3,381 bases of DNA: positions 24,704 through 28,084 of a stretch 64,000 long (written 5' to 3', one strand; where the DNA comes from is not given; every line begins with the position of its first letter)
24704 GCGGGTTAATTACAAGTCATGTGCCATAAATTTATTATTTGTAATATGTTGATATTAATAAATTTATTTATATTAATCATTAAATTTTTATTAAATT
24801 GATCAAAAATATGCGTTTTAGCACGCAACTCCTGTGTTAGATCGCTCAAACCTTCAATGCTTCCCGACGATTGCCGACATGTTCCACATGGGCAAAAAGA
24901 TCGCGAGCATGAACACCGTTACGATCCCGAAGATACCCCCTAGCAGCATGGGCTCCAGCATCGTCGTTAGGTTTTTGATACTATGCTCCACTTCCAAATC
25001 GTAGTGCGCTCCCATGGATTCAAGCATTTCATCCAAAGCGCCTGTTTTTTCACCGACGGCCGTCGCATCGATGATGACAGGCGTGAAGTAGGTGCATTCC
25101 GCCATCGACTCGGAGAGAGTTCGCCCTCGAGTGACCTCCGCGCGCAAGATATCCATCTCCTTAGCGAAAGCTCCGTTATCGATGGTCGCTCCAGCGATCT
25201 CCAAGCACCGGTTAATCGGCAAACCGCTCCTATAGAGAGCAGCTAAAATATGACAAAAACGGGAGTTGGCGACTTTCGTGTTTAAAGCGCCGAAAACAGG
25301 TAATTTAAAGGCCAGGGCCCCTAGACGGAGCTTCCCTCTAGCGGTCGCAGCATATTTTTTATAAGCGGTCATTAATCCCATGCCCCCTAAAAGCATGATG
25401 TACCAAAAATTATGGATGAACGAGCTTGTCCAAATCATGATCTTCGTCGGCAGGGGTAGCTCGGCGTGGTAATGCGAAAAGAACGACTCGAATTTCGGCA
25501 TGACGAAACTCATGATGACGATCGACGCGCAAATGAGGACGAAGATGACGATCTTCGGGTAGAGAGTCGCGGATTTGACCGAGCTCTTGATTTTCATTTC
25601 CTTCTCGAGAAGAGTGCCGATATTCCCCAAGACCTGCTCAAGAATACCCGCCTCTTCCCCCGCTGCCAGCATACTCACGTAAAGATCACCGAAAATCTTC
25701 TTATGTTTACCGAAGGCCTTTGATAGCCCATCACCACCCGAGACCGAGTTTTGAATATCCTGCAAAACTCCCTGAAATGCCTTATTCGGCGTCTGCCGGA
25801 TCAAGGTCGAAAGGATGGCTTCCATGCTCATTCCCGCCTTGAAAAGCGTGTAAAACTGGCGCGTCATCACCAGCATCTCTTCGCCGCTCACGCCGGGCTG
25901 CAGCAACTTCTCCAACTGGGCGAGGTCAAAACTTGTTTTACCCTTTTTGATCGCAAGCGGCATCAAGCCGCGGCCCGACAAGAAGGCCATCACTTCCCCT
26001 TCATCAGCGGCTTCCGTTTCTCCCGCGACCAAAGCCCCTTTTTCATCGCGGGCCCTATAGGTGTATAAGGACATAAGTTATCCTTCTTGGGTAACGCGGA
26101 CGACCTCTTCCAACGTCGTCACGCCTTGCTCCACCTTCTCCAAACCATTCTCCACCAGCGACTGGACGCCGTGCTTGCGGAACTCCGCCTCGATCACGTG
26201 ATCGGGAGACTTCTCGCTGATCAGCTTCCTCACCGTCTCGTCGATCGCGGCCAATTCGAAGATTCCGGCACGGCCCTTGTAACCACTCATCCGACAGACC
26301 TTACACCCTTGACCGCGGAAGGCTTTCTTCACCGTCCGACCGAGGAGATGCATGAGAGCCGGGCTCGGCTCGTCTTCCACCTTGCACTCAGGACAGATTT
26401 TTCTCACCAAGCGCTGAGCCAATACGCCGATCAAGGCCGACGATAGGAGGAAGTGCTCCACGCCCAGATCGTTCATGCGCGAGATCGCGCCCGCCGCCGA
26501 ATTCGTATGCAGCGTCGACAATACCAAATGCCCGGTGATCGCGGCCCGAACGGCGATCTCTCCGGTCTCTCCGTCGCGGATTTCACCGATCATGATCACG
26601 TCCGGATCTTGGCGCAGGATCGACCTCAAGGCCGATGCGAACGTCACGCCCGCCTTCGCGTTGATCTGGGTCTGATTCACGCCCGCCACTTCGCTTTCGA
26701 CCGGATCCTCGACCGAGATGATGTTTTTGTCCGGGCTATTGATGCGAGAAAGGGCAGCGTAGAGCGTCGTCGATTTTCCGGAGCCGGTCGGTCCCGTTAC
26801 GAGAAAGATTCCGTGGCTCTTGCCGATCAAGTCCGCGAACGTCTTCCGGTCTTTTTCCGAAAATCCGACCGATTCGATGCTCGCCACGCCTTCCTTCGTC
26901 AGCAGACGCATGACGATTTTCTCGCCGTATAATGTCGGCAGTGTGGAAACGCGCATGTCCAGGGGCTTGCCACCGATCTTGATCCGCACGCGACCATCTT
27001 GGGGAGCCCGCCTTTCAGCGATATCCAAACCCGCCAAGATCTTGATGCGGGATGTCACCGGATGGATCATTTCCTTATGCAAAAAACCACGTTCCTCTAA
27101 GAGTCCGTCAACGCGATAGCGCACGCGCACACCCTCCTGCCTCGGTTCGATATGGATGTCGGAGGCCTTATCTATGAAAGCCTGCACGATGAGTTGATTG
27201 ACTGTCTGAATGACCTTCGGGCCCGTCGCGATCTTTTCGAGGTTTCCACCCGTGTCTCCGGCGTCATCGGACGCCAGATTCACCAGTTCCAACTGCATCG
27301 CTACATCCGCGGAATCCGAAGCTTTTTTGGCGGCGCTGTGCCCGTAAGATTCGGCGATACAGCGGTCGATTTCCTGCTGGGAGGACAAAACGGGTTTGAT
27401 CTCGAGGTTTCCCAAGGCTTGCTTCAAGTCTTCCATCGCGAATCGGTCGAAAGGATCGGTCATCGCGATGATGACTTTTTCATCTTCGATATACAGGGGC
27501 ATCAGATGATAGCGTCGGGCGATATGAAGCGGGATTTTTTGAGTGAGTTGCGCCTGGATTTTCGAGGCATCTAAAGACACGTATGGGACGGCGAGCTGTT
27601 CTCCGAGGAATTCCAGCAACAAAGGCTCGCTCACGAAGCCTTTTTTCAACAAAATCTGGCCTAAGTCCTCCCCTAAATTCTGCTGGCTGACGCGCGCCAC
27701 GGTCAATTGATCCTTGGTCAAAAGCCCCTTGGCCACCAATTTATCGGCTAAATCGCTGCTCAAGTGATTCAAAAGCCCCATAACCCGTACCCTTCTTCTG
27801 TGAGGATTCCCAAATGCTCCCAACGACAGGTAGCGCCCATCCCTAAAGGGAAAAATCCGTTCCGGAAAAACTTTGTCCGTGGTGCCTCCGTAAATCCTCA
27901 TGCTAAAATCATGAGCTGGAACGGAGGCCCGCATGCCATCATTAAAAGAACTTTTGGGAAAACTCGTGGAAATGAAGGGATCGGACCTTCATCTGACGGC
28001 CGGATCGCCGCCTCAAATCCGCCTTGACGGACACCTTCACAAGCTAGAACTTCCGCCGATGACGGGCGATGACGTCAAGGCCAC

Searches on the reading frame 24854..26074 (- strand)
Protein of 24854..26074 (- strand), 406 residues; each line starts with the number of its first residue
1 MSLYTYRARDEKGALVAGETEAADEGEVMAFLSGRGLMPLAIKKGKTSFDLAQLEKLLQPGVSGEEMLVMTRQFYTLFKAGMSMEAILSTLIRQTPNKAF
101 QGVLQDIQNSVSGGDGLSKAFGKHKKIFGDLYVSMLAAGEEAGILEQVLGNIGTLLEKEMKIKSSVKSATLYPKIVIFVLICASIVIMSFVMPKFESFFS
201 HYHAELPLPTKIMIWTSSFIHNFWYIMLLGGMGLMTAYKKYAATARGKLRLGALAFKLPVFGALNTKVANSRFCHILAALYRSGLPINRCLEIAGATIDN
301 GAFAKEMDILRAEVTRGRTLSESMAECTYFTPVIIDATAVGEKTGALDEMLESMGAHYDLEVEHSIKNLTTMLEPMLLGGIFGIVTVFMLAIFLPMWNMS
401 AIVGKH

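Call 47: search_protein_families(library=pfam, max_evalue=0.00001, proteins=[window:24854-26074:-])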
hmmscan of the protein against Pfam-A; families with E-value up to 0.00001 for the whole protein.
window:24854-26074:- (406 aa): 1 family
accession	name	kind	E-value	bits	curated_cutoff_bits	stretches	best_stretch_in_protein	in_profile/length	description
PF00482.28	T2SSF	-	1.4e-56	190.2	25.2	2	71-193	2-125/125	Type II secretion system (T2SS), protein F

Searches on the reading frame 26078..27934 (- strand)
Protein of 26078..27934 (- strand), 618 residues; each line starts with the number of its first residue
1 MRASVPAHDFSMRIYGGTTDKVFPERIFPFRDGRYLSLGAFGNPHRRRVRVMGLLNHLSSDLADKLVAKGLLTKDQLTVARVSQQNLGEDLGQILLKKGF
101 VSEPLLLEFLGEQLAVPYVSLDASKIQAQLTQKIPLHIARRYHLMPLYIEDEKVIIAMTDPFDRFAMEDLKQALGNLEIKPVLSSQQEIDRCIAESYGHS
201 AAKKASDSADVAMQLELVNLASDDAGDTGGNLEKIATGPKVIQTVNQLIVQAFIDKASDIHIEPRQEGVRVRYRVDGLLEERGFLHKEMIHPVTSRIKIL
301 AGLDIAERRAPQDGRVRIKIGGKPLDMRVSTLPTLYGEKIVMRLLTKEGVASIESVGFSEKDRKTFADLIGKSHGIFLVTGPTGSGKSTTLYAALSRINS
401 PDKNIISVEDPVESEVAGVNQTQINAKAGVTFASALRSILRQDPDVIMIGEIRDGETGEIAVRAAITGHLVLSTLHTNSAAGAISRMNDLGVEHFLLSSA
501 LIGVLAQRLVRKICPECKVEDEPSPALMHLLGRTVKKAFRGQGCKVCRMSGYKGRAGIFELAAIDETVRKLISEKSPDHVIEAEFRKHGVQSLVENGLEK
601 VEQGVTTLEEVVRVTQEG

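Call 47: search_protein_families(library=pfam, max_evalue=0.00001, proteins=[window:26078-27934:-])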
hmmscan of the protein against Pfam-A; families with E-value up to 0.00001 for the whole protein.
window:26078-27934:- (618 aa): 2 families
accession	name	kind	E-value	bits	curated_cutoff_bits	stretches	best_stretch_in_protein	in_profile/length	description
PF00437.27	T2SSE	-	1.4e-136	455.4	24.9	1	241-613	8-370/370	Type II/IV secretion system protein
PF05157.20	MshEN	-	4.4e-21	75.1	23.1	1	115-201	2-88/90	MshEN domain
